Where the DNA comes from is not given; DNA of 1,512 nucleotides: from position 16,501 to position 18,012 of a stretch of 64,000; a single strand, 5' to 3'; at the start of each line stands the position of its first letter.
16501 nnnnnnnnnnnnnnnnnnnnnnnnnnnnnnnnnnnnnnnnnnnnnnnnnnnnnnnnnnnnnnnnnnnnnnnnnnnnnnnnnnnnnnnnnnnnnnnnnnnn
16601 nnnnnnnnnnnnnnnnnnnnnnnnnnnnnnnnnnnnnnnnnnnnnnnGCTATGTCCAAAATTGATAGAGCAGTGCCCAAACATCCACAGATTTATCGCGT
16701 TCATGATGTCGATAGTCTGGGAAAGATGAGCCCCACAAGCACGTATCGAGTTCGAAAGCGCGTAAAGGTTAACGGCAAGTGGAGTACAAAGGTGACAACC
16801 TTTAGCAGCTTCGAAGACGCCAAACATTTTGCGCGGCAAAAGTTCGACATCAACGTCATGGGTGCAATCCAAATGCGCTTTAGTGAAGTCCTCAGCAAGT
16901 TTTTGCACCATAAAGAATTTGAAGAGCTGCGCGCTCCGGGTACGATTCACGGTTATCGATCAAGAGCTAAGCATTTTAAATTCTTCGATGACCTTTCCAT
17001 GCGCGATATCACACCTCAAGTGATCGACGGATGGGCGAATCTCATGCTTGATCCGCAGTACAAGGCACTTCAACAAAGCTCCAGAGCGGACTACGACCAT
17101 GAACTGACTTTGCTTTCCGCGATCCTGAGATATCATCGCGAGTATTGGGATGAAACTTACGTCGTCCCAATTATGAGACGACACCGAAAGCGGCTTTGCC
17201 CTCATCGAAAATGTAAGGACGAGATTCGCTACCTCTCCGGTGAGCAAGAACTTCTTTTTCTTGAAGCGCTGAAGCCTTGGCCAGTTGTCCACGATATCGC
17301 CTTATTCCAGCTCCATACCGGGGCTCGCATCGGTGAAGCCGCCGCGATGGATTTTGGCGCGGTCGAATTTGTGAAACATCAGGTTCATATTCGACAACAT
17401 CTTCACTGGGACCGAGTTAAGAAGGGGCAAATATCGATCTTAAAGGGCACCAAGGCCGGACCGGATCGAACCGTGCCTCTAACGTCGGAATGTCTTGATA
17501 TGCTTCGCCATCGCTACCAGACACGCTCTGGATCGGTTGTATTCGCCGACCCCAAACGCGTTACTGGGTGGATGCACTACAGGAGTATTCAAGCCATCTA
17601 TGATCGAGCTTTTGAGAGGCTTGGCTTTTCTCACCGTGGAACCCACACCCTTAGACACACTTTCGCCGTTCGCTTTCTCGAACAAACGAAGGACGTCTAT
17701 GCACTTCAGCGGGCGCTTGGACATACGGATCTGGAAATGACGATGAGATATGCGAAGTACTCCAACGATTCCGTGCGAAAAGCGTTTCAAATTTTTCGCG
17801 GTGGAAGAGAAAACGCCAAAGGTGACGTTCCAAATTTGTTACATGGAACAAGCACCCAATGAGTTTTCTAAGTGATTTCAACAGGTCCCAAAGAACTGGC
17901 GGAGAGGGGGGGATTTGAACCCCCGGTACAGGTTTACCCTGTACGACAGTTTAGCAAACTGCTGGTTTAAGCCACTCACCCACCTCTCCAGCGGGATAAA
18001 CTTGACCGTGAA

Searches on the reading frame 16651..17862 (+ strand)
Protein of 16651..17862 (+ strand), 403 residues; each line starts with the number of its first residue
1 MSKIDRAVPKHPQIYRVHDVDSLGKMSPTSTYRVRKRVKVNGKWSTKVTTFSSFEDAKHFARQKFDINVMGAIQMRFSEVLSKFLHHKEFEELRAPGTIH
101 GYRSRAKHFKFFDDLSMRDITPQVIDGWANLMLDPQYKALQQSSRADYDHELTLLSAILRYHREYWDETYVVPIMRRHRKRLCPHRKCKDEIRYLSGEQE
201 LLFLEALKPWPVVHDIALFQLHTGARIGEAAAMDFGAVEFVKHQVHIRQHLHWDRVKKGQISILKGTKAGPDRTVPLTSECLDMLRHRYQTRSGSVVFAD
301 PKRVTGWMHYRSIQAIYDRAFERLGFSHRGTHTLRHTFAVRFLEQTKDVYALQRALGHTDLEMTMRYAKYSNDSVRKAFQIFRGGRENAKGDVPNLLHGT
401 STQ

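Call 11: search_protein_families(library=pfam, proteins=[window:16651-17862:+], max_evalue=0.01)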
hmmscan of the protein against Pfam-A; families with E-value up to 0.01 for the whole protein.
window:16651-17862:+ (403 aa): 3 families
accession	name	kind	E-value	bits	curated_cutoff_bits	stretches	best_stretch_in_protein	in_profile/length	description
PF00589.27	Phage_integrase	-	1.4e-21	77.4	27.1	1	217-369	28-167/172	Phage integrase family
PF14659.12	Phage_int_SAM_3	-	0.00013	22.5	22.6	1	77-130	2-55/58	Phage integrase, N-terminal SAM-like domain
PF13102.12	Phage_int_SAM_5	-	0.0017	19.1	22.3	0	82-146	7-69/98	Phage integrase SAM-like domain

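Call 56: find_related_loci(query=window:16651-17862:+, collection=viral_contigs, flank=6000)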
Query window:16651-17862:+ (403 aa) in viral_contigs; peptide patterns used: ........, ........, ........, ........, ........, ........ (x = any residue, [..] = any of these).
2 stretches matched a pattern, but none encodes a relative of the query by tblastn (E <= 1e-3).
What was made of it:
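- Tried and rejected: The integrase in viral contigs found nothing (call 56).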

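Call 64: search_protein_representatives(protein=window:16651-17862:+)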
Query: 403 residues. Proteins with E-value up to 0.001 (for the whole library): 15106; up to 1e-10: 573; up to 1e-30: 58. The best 150 are listed.
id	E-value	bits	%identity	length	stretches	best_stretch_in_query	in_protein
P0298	3.7e-110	385.5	48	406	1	7-391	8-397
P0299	1.2e-89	317.9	42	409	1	6-384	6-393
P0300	7.0e-89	315.4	49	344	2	8-233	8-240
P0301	1.1e-81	291.8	40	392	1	4-386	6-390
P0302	3.8e-77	276.8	39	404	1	13-386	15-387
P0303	1.8e-75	271.3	42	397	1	10-380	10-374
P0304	7.7e-74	265.9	46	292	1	119-389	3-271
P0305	3.1e-71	257.3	38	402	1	10-382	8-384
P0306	2.3e-70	254.5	38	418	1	9-385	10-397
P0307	7.4e-65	236.3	40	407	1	10-384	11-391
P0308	2.6e-63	231.2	63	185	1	218-391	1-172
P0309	2.0e-56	208.6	43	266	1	154-388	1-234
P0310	2.5e-56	208.2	48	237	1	7-233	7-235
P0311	4.7e-52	194.2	36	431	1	29-390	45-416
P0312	4.8e-52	194.1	40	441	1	39-379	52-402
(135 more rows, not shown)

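Call 69: find_related_loci(query=A6, collection=metagenome_contigs, flank=8000)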
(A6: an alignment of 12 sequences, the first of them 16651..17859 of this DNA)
Query A6 (403 aa) in metagenome_contigs; peptide patterns used: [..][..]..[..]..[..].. (x = any residue, [..] = any of these).
600 stretches matched a pattern (row limit reached: there are more); 461 encode a relative of the query (tblastn E <= 1e-3); the best 80 are kept; 80 distinct loci.
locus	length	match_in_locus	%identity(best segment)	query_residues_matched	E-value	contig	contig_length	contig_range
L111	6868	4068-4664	34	192-386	2e-21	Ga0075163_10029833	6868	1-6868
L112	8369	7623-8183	27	149-380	4e-17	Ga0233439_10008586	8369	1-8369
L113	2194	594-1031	29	191-373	9e-16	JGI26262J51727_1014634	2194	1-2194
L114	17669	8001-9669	29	175-365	8e-15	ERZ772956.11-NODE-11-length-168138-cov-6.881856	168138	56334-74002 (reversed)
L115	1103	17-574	29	186-365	5e-15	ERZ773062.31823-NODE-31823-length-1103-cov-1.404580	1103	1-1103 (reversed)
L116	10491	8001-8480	31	189-381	2e-14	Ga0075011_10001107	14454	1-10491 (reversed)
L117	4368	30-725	24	110-384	3e-14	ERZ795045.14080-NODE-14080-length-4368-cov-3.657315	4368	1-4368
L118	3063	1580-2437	24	77-380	6e-14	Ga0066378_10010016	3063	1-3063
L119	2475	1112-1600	29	191-381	7e-14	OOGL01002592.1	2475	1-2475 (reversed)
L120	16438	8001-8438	29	191-373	2e-13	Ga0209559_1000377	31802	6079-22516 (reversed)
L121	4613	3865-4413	27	149-373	2e-13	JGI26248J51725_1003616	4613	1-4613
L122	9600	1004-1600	29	149-380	4e-13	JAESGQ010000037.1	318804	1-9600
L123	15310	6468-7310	25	119-398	9e-13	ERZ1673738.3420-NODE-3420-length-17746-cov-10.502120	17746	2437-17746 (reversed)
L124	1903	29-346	38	267-372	5e-13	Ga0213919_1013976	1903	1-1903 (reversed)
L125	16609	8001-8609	27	201-384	8e-13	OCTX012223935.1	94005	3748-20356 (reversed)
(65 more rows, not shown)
